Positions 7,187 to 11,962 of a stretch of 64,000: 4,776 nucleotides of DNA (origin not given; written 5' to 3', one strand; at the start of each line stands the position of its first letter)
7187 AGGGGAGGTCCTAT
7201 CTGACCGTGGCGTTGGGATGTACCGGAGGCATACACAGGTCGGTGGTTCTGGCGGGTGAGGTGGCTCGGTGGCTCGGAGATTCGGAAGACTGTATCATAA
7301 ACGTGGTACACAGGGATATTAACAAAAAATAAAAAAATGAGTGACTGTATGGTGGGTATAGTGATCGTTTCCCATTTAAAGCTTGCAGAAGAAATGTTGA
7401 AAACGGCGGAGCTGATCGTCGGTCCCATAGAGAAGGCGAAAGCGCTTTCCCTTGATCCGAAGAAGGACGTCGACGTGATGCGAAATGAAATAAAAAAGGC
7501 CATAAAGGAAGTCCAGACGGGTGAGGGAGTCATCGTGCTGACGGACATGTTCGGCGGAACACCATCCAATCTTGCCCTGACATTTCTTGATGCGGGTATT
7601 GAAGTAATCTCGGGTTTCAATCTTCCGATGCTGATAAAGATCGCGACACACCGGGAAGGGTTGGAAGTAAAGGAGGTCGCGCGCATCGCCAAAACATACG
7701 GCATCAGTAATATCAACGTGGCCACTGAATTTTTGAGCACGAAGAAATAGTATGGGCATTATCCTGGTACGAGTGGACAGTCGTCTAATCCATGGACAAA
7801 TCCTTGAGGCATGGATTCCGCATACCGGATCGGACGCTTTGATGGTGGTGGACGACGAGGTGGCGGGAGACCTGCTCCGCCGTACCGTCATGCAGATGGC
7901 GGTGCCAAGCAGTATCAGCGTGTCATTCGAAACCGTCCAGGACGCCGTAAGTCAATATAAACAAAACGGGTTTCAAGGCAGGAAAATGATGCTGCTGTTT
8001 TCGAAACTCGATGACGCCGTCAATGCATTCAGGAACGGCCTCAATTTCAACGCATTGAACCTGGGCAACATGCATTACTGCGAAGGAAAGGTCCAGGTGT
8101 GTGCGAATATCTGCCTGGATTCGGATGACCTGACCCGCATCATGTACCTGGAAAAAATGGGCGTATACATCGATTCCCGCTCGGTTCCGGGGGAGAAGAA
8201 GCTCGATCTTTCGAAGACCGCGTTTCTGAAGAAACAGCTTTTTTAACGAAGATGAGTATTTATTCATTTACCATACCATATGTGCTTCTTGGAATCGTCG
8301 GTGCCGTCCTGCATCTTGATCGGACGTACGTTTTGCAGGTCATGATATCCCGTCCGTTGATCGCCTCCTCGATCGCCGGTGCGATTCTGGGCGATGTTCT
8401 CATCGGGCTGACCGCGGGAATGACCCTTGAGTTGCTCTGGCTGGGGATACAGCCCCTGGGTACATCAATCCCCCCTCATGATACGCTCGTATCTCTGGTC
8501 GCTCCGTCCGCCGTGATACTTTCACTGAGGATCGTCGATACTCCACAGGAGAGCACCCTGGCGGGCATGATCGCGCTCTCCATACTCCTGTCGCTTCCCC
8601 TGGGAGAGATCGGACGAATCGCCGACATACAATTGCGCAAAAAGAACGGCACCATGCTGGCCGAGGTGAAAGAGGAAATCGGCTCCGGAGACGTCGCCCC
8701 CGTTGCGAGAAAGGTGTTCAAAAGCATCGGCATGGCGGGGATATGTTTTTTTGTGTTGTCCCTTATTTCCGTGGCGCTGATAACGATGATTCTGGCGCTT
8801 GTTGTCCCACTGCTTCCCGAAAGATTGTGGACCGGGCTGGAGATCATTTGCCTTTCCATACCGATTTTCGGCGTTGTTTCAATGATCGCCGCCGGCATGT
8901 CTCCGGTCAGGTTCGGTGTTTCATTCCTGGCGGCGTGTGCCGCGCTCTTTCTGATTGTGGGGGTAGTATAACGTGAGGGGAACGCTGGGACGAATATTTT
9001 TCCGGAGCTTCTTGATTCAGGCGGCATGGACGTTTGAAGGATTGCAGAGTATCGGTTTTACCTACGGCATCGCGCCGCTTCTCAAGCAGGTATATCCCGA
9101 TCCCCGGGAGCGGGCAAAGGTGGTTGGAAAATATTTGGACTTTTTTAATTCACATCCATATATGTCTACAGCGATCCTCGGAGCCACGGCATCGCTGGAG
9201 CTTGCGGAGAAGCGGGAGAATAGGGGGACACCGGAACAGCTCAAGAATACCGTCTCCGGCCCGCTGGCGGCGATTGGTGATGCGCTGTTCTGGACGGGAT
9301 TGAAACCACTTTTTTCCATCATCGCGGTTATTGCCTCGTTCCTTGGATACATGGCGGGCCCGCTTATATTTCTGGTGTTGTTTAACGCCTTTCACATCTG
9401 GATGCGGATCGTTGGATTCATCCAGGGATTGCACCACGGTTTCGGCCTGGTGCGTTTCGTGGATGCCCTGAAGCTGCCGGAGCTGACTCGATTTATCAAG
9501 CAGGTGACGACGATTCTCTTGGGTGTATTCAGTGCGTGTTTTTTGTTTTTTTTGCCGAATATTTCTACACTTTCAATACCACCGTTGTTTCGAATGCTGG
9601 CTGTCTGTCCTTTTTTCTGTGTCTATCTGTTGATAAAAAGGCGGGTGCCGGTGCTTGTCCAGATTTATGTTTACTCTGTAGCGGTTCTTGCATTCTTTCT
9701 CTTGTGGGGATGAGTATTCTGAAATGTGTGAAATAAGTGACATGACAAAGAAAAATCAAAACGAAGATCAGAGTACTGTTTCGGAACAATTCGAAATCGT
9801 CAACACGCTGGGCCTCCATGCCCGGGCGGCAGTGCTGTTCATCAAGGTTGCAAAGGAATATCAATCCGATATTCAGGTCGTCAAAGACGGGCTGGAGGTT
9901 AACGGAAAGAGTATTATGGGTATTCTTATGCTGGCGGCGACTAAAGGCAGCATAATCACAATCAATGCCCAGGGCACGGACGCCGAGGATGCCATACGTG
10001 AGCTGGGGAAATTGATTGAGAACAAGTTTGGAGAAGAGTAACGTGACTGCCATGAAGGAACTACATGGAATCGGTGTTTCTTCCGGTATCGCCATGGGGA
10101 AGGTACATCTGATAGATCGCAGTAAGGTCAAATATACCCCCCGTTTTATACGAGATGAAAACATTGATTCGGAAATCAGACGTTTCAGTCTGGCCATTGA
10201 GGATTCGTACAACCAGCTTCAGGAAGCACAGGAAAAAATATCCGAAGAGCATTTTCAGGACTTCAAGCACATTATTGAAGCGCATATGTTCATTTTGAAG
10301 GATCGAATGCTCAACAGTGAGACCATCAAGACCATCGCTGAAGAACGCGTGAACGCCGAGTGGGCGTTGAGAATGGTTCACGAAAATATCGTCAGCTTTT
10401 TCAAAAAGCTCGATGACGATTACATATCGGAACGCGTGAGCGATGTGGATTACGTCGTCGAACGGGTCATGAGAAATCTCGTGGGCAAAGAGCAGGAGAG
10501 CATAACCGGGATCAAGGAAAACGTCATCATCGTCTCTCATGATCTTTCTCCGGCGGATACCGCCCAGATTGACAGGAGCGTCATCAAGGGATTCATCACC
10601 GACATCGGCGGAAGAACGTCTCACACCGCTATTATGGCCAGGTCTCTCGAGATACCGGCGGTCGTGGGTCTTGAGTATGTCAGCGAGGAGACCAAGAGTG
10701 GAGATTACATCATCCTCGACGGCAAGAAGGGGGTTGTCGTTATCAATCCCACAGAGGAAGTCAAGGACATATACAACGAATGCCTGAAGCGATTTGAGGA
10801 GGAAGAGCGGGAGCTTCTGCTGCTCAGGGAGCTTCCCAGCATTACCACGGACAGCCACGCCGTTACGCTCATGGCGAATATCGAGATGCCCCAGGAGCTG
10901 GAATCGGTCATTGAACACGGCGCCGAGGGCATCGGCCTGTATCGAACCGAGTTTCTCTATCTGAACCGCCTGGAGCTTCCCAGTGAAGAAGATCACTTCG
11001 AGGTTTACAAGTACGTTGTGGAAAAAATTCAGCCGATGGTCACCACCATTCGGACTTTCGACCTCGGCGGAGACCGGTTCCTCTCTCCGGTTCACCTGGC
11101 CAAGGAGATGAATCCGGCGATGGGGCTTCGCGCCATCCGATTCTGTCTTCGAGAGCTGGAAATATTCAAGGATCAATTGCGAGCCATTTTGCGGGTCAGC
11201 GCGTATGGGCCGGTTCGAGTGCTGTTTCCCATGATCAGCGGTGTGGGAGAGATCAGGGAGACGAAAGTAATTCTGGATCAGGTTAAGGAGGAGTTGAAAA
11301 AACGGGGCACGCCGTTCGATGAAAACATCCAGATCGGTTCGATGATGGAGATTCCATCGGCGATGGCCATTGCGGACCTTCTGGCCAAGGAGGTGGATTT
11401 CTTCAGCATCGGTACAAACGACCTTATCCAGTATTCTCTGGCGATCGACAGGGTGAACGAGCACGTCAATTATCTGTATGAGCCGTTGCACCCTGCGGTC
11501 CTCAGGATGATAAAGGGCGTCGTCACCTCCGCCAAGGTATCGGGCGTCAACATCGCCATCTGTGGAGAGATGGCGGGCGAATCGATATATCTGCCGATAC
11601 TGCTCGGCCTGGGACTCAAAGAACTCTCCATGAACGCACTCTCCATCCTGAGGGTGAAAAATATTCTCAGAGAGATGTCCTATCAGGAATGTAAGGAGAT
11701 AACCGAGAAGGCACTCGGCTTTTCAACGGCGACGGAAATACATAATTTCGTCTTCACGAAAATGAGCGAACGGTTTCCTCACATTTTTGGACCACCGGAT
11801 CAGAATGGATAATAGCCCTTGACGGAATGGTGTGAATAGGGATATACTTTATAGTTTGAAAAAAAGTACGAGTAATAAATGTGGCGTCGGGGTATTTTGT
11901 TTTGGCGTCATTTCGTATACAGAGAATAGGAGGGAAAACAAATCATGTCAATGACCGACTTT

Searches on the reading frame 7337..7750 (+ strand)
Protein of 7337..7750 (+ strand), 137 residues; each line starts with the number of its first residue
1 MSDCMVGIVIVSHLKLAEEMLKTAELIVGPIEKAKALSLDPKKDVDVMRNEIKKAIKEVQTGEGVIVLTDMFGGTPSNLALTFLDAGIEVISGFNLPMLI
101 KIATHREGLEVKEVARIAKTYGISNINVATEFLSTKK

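Call 67: search_protein_families(library=pfam, proteins=[window:7337-7750:+], max_evalue=0.1)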
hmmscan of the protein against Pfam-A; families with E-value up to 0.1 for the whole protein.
window:7337-7750:+ (137 aa): 2 families
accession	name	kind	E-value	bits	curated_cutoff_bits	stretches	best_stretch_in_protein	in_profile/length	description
PF03610.21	EIIA-man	-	1.5e-26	93.2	21.4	1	7-116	1-113/116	PTS system fructose IIA component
PF09936.14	Methyltrn_RNA_4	-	0.027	14.8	22.6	0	103-132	20-49/182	SAM-dependent RNA methyltransferase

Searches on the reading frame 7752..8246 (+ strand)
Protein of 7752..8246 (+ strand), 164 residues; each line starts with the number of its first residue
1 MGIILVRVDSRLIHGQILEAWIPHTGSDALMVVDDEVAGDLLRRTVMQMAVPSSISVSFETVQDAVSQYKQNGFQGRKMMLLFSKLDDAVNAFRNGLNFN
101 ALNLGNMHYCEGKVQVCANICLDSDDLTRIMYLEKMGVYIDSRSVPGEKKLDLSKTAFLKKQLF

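Call 67: search_protein_families(library=pfam, proteins=[window:7752-8246:+], max_evalue=0.1)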
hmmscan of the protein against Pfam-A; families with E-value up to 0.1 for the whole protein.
window:7752-8246:+ (164 aa): 1 family
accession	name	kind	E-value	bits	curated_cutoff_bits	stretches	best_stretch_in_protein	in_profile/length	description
PF03830.20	PTSIIB_sorb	-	1.6e-43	149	27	1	3-150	1-148/148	PTS system sorbose subfamily IIB component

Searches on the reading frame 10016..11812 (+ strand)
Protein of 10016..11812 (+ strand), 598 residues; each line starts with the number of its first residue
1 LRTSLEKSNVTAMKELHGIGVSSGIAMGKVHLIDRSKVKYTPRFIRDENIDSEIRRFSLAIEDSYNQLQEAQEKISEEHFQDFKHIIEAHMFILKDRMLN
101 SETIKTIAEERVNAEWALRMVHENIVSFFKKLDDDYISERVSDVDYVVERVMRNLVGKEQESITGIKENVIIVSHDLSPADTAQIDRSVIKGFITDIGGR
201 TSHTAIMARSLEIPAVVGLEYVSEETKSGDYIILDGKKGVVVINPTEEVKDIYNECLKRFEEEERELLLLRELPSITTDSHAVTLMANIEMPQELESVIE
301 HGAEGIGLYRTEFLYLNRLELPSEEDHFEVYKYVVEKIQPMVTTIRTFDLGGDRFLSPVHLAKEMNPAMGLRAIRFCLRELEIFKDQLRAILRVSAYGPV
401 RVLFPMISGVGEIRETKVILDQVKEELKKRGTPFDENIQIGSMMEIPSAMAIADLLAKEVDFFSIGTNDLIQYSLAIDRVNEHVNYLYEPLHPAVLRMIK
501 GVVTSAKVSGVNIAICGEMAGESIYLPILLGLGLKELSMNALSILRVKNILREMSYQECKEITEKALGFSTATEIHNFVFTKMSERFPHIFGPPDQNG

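Call 51: search_protein_families(library=pfam, proteins=[window:10016-11812:+], max_evalue=0.00001)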
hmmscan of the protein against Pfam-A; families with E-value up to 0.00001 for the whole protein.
window:10016-11812:+ (598 aa): 3 families
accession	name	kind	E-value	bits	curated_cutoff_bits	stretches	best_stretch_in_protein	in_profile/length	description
PF02896.24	PEP-utilizers_C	-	5.1e-108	361.1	22.8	1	270-554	7-291/293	PEP-utilising enzyme, PEP-binding domain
PF05524.18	PEP-utilisers_N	-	8.2e-29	100.7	24.4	1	17-140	1-121/121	PEP-utilising enzyme, N-terminal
PF00391.29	PEP-utilizers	-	9.3e-26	89.7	23.1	1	166-239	1-72/72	PEP-utilising enzyme, mobile domain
